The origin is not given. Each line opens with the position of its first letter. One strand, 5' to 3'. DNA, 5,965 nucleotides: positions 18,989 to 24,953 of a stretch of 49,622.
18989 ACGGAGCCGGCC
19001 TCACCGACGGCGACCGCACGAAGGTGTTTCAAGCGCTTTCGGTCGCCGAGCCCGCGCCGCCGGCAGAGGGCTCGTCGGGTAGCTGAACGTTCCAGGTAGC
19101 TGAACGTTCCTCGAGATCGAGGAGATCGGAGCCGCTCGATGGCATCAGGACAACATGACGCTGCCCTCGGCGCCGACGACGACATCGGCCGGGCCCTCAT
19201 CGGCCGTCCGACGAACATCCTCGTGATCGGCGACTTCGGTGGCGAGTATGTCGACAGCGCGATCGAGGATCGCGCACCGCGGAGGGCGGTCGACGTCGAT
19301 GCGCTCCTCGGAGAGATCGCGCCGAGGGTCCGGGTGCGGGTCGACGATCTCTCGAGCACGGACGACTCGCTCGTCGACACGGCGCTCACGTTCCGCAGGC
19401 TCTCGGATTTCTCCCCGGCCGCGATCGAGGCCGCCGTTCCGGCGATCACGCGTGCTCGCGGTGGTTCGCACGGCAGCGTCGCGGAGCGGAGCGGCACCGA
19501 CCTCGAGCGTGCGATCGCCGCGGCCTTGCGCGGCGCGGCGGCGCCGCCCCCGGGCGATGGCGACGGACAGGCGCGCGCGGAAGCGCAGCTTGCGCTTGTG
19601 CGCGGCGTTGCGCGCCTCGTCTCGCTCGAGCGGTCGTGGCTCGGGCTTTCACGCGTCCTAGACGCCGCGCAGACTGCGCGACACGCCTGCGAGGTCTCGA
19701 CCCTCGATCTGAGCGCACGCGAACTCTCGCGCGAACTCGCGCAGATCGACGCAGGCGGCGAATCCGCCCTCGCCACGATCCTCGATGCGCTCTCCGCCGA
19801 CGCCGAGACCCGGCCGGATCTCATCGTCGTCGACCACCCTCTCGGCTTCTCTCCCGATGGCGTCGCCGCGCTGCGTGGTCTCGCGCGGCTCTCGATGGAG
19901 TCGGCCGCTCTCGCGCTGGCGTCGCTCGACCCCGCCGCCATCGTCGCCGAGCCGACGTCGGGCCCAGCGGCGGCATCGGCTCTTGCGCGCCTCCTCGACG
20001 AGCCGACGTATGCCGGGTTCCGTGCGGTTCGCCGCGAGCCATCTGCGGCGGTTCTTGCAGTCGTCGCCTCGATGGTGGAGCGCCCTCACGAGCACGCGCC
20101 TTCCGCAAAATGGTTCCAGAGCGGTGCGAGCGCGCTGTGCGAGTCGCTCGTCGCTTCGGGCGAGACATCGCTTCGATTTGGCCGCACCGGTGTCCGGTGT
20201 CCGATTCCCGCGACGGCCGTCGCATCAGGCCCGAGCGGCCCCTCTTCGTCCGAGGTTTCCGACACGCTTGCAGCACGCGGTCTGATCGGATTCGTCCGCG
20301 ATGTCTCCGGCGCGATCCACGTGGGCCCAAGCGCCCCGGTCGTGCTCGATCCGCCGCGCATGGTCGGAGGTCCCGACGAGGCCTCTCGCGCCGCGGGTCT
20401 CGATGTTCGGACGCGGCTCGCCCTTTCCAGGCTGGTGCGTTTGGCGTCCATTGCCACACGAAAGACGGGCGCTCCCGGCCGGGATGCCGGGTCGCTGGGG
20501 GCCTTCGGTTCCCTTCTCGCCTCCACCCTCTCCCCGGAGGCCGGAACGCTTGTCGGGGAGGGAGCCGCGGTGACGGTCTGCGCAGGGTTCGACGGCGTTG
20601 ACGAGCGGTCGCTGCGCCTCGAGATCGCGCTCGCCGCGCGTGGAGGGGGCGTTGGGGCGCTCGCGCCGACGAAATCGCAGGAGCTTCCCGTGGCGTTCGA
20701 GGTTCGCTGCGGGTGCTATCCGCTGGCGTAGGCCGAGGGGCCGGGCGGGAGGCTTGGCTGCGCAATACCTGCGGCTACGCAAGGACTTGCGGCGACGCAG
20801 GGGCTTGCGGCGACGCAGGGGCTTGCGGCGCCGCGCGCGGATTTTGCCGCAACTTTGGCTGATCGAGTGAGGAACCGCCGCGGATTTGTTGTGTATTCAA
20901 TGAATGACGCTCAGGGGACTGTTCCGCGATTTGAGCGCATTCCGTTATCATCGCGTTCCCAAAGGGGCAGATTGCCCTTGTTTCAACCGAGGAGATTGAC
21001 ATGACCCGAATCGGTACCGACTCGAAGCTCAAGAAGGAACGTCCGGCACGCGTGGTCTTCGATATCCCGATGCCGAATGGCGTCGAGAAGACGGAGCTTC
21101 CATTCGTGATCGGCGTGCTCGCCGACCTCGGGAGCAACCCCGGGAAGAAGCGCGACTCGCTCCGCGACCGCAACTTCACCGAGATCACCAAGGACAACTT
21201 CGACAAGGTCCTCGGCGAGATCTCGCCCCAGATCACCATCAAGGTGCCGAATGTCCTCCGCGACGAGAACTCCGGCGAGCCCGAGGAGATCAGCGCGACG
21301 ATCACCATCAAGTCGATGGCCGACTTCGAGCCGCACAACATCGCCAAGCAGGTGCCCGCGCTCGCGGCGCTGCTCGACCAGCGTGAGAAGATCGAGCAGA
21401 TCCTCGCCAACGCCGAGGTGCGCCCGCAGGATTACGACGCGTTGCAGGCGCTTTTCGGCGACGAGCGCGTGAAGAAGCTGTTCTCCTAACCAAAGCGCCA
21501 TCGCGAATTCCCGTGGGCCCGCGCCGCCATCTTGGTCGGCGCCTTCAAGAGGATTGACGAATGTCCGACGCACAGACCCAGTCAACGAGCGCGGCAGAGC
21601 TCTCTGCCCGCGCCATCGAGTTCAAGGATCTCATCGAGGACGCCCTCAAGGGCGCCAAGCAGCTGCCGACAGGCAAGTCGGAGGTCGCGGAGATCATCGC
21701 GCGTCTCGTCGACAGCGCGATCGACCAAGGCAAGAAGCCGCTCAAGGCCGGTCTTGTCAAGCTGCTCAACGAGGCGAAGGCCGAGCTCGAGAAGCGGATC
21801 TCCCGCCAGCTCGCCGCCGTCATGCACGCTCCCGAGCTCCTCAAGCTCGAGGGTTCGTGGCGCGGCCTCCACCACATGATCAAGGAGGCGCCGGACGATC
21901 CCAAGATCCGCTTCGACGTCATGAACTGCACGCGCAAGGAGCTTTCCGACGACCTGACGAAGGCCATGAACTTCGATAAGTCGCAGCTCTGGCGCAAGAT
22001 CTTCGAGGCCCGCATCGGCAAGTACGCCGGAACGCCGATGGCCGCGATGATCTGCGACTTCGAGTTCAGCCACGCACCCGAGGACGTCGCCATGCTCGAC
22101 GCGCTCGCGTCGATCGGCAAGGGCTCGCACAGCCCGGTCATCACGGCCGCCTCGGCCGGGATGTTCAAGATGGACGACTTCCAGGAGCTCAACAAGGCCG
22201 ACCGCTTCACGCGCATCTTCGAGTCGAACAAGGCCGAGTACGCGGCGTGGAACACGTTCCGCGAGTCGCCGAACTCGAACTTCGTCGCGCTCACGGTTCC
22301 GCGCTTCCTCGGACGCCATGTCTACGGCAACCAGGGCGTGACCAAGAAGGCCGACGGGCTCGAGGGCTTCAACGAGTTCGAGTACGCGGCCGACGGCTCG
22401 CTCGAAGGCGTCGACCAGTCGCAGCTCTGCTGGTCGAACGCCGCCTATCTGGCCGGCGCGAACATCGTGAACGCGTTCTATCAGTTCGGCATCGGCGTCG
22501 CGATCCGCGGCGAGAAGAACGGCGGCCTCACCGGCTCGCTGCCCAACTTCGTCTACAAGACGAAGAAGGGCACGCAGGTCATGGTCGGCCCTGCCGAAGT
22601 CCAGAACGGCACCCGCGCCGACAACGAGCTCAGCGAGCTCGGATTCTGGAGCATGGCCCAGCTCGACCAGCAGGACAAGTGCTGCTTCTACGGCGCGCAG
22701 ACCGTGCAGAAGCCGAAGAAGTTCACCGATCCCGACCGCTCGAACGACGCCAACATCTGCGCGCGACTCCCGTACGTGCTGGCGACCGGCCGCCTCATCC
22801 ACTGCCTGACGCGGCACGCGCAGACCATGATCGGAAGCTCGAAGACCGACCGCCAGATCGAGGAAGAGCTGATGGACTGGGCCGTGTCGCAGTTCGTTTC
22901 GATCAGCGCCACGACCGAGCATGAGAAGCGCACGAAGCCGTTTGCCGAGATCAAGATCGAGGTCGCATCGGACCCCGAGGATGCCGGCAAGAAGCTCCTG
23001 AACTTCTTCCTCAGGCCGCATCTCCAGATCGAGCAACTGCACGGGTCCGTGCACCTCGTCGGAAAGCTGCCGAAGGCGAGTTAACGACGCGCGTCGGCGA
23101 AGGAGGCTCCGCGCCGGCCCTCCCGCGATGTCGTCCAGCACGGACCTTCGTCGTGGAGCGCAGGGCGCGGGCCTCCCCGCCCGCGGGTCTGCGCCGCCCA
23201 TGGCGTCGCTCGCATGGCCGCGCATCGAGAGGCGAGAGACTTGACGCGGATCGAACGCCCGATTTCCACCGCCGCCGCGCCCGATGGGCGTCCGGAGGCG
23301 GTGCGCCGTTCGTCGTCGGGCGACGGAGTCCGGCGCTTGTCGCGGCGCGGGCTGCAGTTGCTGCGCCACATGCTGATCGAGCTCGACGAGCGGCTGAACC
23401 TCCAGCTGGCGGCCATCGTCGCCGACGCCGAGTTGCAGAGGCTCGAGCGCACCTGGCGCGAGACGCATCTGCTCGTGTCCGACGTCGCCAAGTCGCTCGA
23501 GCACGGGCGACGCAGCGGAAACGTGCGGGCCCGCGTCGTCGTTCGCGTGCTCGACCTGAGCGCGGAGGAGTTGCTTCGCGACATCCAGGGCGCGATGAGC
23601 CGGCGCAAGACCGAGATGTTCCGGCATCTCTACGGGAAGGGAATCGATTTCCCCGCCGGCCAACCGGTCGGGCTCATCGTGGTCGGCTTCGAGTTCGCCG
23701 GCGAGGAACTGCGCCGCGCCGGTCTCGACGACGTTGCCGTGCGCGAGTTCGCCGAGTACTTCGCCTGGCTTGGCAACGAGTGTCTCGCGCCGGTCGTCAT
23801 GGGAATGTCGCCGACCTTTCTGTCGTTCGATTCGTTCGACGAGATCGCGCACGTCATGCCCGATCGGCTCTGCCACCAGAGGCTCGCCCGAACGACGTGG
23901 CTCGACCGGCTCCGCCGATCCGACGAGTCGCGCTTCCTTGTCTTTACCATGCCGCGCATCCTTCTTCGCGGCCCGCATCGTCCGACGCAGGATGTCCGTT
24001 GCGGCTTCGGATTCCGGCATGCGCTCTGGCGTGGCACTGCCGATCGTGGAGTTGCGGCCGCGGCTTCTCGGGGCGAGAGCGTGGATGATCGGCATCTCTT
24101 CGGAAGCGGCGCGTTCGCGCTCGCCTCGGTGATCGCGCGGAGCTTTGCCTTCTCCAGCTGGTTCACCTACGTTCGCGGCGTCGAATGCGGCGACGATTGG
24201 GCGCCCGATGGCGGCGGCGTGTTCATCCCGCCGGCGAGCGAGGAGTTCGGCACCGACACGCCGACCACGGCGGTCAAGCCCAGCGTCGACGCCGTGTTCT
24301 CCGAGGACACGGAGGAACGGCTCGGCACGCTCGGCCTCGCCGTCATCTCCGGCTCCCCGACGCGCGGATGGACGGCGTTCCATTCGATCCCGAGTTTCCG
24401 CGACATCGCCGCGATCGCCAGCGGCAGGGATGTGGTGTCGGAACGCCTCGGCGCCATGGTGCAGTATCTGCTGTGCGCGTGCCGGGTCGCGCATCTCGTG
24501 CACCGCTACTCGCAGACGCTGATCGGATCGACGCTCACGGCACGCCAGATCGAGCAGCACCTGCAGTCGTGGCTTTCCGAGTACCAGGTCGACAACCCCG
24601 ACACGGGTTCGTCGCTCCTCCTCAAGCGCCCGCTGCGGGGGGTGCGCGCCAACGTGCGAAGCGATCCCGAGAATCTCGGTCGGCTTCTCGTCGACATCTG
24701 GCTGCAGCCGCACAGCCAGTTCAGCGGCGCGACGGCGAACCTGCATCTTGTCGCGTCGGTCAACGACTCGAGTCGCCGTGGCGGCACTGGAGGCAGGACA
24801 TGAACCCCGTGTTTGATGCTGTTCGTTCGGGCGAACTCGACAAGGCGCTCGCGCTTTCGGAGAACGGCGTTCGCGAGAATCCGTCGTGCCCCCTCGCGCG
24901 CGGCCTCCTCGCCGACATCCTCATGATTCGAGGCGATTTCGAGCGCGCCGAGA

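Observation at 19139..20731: A natural TssB-TssC fusion-like third sheath paralogue between tssA and tssB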

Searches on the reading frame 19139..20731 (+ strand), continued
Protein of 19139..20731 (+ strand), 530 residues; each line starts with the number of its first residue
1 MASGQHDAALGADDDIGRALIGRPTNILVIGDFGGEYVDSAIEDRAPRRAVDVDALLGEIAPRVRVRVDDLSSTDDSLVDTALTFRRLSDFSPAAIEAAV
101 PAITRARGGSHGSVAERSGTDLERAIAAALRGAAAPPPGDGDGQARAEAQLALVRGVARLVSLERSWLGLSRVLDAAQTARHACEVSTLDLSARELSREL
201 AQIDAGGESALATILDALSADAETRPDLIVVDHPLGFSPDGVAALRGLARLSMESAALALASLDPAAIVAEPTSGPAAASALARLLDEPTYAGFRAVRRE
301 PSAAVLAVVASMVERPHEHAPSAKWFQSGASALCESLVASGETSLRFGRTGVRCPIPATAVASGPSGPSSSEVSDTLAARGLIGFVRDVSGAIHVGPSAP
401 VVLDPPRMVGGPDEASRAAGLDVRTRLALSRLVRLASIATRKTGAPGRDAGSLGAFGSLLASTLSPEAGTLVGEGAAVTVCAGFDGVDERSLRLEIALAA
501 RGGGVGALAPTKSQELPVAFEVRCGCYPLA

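Call 68: list_cluster_members(proteins=[P0014, P0016, P0017, P0018, P0019, P0020, P0023, P0026, P0028, P0032])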
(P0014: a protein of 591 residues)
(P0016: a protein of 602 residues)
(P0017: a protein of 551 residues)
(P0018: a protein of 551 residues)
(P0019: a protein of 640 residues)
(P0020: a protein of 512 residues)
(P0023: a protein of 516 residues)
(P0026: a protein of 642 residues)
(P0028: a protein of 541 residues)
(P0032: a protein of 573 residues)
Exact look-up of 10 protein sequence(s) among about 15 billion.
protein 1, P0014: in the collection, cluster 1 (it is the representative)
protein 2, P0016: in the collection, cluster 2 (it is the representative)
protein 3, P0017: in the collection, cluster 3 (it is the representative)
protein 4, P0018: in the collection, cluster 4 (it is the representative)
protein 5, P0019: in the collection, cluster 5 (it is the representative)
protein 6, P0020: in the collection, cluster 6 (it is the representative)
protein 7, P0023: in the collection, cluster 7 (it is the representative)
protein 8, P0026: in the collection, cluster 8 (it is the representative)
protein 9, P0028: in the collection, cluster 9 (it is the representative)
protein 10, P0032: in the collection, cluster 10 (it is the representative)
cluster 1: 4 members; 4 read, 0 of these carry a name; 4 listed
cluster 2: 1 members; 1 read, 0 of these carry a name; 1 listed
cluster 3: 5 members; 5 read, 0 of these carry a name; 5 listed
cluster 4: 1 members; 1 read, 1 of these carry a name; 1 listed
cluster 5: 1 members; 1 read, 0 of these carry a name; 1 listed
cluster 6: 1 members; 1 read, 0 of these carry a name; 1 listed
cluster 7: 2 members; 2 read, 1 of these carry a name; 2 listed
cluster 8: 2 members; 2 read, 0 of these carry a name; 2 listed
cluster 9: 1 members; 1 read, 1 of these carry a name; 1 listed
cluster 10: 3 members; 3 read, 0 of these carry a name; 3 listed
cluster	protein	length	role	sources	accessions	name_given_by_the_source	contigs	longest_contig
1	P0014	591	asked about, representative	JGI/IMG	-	-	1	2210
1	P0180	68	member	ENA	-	-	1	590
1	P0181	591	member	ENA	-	-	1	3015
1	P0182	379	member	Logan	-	-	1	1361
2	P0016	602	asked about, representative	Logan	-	-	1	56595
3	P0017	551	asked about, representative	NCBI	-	-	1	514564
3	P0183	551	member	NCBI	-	-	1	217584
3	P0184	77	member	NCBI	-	-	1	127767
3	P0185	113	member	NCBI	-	-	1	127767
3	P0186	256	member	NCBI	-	-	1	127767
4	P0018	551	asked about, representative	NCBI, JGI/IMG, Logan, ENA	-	type VI secretion system ImpB/VipA family protein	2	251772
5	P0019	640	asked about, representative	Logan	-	-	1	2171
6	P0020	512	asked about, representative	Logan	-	-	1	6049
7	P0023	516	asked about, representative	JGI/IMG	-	type VI secretion system protein ImpC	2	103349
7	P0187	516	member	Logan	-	-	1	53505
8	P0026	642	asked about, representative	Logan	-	-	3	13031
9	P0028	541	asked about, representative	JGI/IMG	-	type VI secretion system protein ImpC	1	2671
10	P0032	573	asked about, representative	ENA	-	-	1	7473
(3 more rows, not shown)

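Call 74: find_encoding_contigs(protein=P0017, flank=10000, max_places=1)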
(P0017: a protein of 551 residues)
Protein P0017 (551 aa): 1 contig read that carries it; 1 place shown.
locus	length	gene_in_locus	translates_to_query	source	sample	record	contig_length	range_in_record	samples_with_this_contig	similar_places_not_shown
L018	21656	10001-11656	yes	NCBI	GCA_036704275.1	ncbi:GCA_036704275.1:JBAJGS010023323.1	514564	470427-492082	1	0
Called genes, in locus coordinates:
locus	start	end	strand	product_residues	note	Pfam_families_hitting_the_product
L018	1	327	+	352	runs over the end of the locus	PF01112:Asparaginase_2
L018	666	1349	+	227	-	PF07589:PEP_exosort_dom (weak)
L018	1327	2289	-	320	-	PF13490:zf-HC2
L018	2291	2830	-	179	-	PF07638:Sigma70_ECF (weak), PF04542:Sigma70_r2, PF08281:Sigma70_r4_2, PF04545:Sigma70_r4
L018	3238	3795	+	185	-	-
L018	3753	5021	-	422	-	-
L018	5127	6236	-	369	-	PF00326:Peptidase_S9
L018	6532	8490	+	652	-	PF16697:Yop-YscD_cpl, PF00498:FHA, PF16697:Yop-YscD_cpl (weak)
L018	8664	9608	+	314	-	-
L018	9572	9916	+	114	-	-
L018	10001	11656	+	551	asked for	PF05591:T6SS_VipA, PF05943:VipB, PF18945:VipB_2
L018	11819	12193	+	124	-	-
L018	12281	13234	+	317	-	PF03692:CxxCxxCC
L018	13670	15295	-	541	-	PF00144:Beta-lactamase, PF11954:DUF3471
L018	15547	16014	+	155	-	PF08327:AHSA1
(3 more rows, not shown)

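Call 75: find_encoding_contigs(protein=P0018, flank=10000, max_places=1)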
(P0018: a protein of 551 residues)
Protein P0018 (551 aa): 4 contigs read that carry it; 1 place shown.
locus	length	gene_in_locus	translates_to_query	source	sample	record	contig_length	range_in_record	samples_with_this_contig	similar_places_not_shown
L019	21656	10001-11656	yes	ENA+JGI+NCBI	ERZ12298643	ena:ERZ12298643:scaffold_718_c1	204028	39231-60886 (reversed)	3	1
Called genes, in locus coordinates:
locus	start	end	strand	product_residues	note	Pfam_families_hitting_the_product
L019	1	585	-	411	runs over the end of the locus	PF07690:MFS_1, PF12832:MFS_1_like (faint)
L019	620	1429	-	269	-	PF17158:MASE4, PF17159:MASE3 (weak)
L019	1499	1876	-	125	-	PF01909:NTP_transf_2, PF18765:Polbeta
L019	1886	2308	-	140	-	PF08780:NTase_sub_bind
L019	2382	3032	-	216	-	PF01048:PNP_UDP_1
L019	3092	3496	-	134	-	PF03779:SPW (weak)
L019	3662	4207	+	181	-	PF07366:SnoaL, PF12680:SnoaL_2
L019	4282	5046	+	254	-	-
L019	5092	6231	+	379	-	PF04303:PrpF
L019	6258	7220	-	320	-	PF03401:TctC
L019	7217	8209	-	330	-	PF02355:SecD_SecF_C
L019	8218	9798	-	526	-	PF21760:SecD_1st, PF22599:SecDF_P1_head, PF02355:SecD_SecF_C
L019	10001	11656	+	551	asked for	PF05591:T6SS_VipA, PF05943:VipB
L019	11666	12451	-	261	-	PF06884:DUF1264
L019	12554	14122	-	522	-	PF00496:SBP_bac_5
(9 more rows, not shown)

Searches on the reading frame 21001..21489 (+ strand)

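Call 3: search_protein_families(library=pfam, proteins=[window:21001-21489:+], max_evalue=1)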
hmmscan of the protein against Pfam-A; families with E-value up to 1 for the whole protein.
window:21001-21489:+ (162 aa): 1 family
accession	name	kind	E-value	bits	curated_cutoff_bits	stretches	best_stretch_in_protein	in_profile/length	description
PF05591.17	T6SS_VipA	-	9.1e-34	116.9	24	1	14-158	5-147/155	Type VI secretion system, VipA, VC_A0107 or Hcp2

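Call 4: search_protein_families(library=ncbifam, proteins=[window:21001-21489:+], max_evalue=1)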
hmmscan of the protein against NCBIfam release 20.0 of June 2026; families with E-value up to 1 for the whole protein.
window:21001-21489:+ (162 aa): 1 family
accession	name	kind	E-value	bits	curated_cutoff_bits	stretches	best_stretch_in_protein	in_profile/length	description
TIGR03358.1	VI_chp_5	equivalog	1.6e-35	122.3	97.25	1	10-156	4-148/160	type VI secretion system contractile sheath small subunit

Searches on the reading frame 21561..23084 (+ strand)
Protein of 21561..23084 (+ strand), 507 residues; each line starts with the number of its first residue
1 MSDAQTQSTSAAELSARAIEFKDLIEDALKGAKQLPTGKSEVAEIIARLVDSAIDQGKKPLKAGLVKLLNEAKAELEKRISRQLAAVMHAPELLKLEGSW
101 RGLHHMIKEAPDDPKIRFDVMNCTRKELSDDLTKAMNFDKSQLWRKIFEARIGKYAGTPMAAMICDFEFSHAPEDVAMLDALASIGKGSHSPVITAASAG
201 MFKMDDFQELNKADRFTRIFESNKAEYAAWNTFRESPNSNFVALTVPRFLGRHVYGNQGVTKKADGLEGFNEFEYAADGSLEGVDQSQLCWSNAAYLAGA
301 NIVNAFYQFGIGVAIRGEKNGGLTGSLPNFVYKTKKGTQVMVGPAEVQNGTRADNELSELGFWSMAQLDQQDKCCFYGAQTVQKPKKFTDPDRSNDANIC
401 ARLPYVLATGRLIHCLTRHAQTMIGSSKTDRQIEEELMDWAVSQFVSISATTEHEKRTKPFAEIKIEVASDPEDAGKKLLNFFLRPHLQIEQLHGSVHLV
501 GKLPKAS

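Call 3: search_protein_families(library=pfam, proteins=[window:21561-23084:+], max_evalue=1)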
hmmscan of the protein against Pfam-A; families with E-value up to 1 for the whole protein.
window:21561-23084:+ (507 aa): 2 families
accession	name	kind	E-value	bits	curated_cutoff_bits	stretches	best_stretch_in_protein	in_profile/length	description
PF05943.17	VipB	-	9.9e-84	281.4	27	1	73-383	4-301/301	EvpB/VC_A0108, tail sheath N-terminal domain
PF18945.5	VipB_2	-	4.3e-20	72.4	27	1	394-503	3-112/112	EvpB/VC_A0108, tail sheath gpW/gp25-like domain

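Call 4: search_protein_families(library=ncbifam, proteins=[window:21561-23084:+], max_evalue=1)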
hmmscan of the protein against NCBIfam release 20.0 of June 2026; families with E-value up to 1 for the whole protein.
window:21561-23084:+ (507 aa): 1 family
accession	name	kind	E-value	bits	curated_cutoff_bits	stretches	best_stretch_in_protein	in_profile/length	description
TIGR03355.1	VI_chp_2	equivalog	2e-116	389.6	271.5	1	35-504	15-473/473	type VI secretion system contractile sheath large subunit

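Call 76: find_related_loci(query=window:21561-23081:+, collection=metagenome_contigs, flank=6000)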
Query window:21561-23081:+ (507 aa) in metagenome_contigs; peptide patterns used: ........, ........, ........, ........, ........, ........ (x = any residue, [..] = any of these).
94 stretches matched a pattern; 2 encode a relative of the query (tblastn E <= 1e-3); 2 distinct loci.
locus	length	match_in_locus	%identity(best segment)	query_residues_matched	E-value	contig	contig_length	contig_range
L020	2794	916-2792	92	1-505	0e+0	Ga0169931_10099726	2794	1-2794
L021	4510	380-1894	91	1-505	0e+0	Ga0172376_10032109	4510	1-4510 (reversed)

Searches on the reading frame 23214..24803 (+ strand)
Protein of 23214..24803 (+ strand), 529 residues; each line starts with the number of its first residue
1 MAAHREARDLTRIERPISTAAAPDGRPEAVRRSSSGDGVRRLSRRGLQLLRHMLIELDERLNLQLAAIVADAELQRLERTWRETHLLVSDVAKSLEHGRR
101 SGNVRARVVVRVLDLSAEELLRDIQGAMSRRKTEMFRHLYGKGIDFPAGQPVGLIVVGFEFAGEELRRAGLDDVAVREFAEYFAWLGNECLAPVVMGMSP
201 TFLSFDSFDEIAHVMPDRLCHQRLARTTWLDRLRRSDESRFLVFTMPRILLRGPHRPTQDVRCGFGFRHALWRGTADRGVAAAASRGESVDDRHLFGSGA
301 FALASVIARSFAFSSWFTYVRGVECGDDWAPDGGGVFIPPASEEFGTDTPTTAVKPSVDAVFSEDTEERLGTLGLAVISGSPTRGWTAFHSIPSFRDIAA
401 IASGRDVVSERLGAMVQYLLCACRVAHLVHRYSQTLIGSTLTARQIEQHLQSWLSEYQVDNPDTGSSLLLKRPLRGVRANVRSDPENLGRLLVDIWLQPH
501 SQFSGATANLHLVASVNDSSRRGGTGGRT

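Call 3: search_protein_families(library=pfam, proteins=[window:23214-24803:+], max_evalue=1)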
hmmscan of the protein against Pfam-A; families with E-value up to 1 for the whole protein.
window:23214-24803:+ (529 aa): 2 families
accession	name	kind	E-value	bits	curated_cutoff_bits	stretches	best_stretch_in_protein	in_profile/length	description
PF05943.17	VipB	-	4.3e-48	164.4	27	1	53-394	3-299/301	EvpB/VC_A0108, tail sheath N-terminal domain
PF18945.5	VipB_2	-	4.7e-23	82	27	1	409-515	5-111/112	EvpB/VC_A0108, tail sheath gpW/gp25-like domain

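Call 4: search_protein_families(library=ncbifam, proteins=[window:23214-24803:+], max_evalue=1)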
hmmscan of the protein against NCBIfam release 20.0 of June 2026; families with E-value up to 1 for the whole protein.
window:23214-24803:+ (529 aa): 1 family
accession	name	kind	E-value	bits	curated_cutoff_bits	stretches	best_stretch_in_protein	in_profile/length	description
TIGR03355.1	VI_chp_2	equivalog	3.9e-57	194.2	271.5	1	42-516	42-472/473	type VI secretion system contractile sheath large subunit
